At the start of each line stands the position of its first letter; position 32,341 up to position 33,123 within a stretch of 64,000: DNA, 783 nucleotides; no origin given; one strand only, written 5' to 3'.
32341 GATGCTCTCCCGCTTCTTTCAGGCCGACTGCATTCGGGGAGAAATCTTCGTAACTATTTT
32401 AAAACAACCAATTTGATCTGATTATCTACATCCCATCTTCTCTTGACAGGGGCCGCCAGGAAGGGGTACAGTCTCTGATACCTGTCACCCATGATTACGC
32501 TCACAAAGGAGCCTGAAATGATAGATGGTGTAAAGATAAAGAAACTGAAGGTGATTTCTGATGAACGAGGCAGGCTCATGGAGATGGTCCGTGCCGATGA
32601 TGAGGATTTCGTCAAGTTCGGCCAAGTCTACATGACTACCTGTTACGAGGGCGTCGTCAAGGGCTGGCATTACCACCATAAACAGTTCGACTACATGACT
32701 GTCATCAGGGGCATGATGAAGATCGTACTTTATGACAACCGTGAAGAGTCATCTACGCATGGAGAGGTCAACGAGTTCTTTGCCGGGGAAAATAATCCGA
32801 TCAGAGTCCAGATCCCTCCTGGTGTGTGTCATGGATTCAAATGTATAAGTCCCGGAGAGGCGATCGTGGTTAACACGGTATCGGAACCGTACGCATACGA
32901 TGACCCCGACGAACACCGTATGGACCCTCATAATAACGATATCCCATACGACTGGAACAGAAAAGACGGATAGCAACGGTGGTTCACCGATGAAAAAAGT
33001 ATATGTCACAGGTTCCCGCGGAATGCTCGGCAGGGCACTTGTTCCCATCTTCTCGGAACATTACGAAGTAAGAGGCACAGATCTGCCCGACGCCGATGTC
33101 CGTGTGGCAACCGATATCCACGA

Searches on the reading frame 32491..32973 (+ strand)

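Call 83: search_protein_families(library=pfam, proteins=[window:32491-32973:+], max_evalue=0.0001)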
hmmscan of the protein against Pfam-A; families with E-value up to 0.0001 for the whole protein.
window:32491-32973:+ (160 aa): 3 families
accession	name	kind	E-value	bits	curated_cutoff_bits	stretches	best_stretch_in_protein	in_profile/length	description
PF00908.23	dTDP_sugar_isom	-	3.3e-18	66.4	27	1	11-156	4-153/168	dTDP-4-dehydrorhamnose 3,5-epimerase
PF14667.12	Polysacc_synt_C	-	1e-14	55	28.7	1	23-141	2-110/111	Polysaccharide biosynthesis C-terminal domain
PF05523.17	FdtA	-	1.3e-06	28.7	23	1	13-122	2-103/131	WxcM-like, C-terminal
